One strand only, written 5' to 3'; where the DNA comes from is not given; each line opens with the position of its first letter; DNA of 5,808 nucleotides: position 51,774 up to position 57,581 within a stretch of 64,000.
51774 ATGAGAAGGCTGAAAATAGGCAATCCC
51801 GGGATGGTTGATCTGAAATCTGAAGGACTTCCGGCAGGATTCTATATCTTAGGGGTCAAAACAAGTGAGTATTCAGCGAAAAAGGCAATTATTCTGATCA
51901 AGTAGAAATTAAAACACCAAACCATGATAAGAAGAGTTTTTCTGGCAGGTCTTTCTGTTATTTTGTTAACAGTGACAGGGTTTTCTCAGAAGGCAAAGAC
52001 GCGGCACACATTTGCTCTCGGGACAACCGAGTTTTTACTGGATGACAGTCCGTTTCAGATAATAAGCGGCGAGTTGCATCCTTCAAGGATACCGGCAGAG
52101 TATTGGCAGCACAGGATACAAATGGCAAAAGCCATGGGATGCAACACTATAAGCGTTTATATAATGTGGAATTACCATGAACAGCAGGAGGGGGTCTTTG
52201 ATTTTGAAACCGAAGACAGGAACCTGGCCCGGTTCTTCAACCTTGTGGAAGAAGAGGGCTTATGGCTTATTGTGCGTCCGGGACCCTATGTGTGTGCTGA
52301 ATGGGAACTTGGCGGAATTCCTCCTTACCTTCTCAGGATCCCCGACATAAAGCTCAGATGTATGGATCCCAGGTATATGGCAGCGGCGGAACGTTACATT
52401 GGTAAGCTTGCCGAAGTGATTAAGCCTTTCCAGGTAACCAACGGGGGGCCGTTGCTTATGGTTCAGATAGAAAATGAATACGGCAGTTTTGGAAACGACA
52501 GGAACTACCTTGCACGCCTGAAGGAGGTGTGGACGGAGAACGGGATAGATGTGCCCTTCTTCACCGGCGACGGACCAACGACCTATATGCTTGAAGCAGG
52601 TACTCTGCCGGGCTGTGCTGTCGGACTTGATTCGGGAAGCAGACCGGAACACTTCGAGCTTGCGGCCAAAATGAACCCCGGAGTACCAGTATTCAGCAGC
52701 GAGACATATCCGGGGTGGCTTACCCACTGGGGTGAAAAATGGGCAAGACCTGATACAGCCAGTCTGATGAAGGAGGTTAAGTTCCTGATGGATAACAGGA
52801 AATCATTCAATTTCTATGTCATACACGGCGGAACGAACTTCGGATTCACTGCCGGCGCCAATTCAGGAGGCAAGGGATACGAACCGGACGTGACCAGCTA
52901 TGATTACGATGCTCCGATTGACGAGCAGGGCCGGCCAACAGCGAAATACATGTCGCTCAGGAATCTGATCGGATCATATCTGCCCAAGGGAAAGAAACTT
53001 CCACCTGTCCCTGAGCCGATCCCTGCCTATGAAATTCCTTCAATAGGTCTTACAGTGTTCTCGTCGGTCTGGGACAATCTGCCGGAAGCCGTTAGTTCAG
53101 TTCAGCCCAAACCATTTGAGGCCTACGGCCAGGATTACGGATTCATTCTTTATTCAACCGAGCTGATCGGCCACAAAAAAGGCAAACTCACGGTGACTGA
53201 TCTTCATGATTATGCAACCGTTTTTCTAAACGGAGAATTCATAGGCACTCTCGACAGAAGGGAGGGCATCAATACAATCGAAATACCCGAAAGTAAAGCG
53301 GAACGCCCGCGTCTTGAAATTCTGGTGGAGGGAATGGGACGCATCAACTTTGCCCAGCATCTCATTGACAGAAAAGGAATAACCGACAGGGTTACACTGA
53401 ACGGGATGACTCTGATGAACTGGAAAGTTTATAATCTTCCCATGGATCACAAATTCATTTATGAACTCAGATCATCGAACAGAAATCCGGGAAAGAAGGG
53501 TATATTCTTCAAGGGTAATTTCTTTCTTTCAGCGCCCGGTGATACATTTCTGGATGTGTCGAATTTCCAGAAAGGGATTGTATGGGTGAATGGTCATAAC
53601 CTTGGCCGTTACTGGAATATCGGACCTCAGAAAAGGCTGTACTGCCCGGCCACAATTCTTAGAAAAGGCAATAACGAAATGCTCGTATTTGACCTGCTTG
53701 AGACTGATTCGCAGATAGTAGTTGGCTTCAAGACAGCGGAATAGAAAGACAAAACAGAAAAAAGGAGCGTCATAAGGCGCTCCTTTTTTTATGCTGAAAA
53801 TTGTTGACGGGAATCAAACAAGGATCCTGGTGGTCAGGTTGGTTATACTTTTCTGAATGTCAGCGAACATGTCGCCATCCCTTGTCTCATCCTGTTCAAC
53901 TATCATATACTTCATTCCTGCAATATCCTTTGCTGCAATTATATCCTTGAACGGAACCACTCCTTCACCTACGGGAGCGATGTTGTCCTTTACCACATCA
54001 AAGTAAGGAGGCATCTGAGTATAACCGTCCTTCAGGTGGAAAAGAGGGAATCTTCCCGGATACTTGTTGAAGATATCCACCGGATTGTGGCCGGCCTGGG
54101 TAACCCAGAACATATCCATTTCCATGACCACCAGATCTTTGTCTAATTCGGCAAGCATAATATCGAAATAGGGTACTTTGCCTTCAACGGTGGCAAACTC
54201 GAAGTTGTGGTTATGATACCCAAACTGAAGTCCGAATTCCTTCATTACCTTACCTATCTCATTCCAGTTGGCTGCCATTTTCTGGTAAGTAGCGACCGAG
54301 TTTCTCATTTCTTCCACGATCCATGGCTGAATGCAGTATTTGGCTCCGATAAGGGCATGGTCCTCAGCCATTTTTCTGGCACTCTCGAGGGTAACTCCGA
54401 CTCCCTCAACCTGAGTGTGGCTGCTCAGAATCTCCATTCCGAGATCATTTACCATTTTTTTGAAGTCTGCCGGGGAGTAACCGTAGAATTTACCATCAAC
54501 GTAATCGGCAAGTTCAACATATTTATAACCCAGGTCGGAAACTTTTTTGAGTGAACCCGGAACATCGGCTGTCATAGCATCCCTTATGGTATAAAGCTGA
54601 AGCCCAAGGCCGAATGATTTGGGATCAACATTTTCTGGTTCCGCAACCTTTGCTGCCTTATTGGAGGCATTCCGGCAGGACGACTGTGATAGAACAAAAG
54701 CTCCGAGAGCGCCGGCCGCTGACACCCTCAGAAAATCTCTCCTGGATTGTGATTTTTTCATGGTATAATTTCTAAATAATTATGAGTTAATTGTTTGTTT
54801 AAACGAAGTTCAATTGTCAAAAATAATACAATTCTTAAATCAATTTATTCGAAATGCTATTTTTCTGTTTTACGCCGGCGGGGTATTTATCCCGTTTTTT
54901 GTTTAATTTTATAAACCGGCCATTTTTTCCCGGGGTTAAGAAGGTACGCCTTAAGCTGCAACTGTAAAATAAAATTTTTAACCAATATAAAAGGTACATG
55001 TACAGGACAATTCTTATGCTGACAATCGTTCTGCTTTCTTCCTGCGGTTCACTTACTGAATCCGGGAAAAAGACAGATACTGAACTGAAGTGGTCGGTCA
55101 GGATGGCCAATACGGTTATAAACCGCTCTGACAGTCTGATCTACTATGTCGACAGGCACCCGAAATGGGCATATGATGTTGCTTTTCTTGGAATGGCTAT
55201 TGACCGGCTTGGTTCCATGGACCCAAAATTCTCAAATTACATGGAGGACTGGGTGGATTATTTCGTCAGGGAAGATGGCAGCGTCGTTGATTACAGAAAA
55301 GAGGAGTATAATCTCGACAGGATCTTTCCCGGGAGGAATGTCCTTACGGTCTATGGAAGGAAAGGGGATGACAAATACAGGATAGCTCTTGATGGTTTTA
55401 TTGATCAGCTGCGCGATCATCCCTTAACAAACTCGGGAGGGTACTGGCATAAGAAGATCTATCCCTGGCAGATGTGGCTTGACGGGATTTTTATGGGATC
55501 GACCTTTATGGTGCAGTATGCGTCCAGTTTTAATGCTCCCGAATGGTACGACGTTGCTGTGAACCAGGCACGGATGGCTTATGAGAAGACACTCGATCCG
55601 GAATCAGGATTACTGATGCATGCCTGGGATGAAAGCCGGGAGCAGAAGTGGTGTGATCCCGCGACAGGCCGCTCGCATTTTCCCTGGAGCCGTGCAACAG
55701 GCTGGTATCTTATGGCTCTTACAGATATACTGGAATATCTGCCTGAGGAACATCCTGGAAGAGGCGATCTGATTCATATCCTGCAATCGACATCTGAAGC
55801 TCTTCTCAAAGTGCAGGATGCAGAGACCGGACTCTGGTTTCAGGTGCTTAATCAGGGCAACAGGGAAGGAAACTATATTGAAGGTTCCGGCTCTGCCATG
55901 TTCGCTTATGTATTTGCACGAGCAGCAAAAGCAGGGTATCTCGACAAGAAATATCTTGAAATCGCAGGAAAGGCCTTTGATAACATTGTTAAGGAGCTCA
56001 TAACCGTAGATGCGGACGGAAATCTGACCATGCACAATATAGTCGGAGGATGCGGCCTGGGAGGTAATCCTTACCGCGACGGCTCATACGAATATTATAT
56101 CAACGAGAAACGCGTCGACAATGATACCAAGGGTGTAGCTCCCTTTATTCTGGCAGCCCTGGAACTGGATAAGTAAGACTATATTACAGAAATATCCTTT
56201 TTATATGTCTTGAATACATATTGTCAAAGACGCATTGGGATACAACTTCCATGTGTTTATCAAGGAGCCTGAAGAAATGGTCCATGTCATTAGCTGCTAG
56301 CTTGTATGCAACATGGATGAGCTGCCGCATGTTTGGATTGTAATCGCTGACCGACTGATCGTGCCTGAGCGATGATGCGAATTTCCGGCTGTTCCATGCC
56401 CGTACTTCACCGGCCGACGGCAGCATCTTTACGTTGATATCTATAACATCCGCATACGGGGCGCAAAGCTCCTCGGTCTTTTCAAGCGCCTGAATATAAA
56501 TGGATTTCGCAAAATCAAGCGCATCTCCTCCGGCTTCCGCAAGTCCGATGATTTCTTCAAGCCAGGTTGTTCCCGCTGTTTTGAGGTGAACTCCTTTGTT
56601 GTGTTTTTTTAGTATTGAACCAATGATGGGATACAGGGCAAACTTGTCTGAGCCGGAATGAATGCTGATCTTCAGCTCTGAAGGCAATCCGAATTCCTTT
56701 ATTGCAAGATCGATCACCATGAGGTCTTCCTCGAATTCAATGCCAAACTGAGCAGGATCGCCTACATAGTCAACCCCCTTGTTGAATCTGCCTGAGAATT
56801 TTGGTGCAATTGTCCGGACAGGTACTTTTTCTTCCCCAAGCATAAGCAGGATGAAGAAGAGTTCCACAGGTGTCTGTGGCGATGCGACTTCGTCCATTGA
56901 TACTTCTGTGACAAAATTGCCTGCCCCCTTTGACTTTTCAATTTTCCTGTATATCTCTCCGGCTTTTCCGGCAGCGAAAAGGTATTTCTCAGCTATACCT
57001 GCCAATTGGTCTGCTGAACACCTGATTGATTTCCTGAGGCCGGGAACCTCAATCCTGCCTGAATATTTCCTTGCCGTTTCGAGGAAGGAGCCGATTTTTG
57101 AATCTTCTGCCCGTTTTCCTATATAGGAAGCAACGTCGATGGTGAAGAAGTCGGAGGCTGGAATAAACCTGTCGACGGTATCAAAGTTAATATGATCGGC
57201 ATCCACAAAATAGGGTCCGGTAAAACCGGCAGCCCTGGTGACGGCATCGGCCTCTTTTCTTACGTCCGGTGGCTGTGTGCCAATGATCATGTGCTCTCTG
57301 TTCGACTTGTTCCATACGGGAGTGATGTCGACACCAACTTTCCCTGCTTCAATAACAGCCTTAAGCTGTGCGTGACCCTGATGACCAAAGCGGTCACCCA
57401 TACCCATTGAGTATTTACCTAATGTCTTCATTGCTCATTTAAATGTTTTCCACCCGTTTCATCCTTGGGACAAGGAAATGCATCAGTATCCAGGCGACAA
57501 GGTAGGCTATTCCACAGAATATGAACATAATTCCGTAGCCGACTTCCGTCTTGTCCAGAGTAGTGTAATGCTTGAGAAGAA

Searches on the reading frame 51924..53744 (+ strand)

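Call 3: search_protein_families(library=pfam, proteins=[window:51924-53744:+])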
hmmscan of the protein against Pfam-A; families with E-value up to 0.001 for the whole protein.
window:51924-53744:+ (606 aa): 5 families
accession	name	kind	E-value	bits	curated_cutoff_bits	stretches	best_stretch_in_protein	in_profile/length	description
PF01301.25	Glyco_hydro_35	-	2.1e-103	346.7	27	1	36-350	1-317/319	Glycosyl hydrolases family 35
PF21317.3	BetaGal_ABD_1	-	1.3e-28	99.6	27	1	395-505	1-112/113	Beta-galactosidase, first all-beta domain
PF21467.3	BetaGal_gal-bd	-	1.6e-23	83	27.3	1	528-584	3-62/62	Beta-galactosidase, galactose-binding domain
PF02449.21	Glyco_hydro_42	-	4e-06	26.9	21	1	52-188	3-140/376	Beta-galactosidase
PF13364.12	BetaGal_ABD2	-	8.8e-06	26.9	23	0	552-587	66-103/112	Beta-galactosidase second all-beta domain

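Call 4: search_protein_families(library=ncbifam, proteins=[window:51924-53744:+])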
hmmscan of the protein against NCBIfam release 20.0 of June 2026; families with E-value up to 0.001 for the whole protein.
window:51924-53744:+ (606 aa): 2 families
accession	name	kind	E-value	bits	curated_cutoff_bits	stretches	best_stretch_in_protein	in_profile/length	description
NF041127.1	exo_beta_glucsam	equivalog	2.4e-30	105.3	1500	1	36-186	9-179/782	exo-beta-D-glucosaminidase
NF051902.1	GH35_fam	subfamily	1e-13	50.8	500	1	34-101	9-77/510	GH35 family beta-galactosidase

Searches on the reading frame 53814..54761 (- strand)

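Call 3: search_protein_families(library=pfam, proteins=[window:53814-54761:-])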
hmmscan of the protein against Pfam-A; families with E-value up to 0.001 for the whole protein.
window:53814-54761:- (315 aa): 1 family
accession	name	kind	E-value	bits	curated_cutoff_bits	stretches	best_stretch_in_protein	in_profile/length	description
PF01261.30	AP_endonuc_2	-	1e-14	55.3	31.1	1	72-290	2-229/249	Xylose isomerase-like TIM barrel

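Call 4: search_protein_families(library=ncbifam, proteins=[window:53814-54761:-])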
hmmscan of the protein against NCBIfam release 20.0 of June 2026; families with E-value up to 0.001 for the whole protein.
window:53814-54761:- (315 aa): 1 family
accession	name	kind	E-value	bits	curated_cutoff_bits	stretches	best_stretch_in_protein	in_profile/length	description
TIGR04379.1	myo_inos_iolE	equivalog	9.8e-10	38.4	290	1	152-248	121-214/290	myo-inosose-2 dehydratase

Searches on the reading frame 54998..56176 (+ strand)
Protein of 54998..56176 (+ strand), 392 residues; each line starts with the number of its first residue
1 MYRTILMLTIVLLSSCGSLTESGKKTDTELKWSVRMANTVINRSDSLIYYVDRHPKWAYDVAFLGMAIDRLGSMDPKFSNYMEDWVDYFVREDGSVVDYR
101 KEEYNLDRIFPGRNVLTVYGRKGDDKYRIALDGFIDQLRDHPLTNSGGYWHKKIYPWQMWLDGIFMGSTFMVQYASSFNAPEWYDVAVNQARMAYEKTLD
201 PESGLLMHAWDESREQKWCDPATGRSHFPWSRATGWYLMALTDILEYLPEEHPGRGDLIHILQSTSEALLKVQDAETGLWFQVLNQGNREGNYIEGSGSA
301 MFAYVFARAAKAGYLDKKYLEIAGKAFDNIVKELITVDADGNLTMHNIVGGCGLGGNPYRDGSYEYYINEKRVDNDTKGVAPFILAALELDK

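Call 3: search_protein_families(library=pfam, proteins=[window:54998-56176:+])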
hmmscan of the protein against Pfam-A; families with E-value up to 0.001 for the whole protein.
window:54998-56176:+ (392 aa): 1 family
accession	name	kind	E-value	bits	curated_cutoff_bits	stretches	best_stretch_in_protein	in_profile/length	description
PF07470.19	Glyco_hydro_88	-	2.6e-91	306.7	26.6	1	32-390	1-348/352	Glycosyl Hydrolase Family 88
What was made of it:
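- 54998..56176 (+): GH88 unsaturated glucuronyl hydrolase, convergent neighbour; supplies unsaturated uronate, which needs the KduI/KduD-KDG route. Pfam Glyco_hydro_88, 307 bits (call 3).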

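Call 4: search_protein_families(library=ncbifam, proteins=[window:54998-56176:+])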
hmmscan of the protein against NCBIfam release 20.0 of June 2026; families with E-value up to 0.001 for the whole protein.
window:54998-56176:+ (392 aa): 1 family
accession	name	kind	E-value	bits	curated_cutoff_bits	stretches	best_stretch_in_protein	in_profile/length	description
NF051900.1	BetGalacBglBAgro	equivalog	1.6e-24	86.5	420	1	56-344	20-292/333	beta-galactosidase BglB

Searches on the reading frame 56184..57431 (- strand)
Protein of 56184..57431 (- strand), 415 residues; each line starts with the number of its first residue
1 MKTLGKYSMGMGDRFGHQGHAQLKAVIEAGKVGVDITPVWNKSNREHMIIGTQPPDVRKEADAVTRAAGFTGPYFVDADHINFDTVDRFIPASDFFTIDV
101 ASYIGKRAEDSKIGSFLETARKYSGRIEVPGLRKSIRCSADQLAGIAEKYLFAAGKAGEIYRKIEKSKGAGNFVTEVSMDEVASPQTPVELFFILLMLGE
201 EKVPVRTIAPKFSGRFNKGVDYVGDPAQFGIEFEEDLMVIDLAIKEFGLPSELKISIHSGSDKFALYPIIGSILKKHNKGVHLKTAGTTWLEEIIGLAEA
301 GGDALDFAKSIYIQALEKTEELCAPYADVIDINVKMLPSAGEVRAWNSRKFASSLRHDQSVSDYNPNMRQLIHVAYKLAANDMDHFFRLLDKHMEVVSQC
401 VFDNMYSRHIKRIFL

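Call 3: search_protein_families(library=pfam, proteins=[window:56184-57431:-])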
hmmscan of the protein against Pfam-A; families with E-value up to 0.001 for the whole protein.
window:56184-57431:- (415 aa): 1 family
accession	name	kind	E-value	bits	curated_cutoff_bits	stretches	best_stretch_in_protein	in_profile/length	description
PF16257.11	UxaE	-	1.1e-50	173.1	27.1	1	6-411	80-473/475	tagaturonate epimerase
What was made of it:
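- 56184..57431 (-): UxaE-like tagaturonate/fructuronate epimerase. Pfam PF16257 UxaE, 173 bits against a cutoff of 27 (call 3).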

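Call 4: search_protein_families(library=ncbifam, proteins=[window:56184-57431:-])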
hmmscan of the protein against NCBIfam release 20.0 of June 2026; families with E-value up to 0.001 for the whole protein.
window:56184-57431:- (415 aa): 0 families
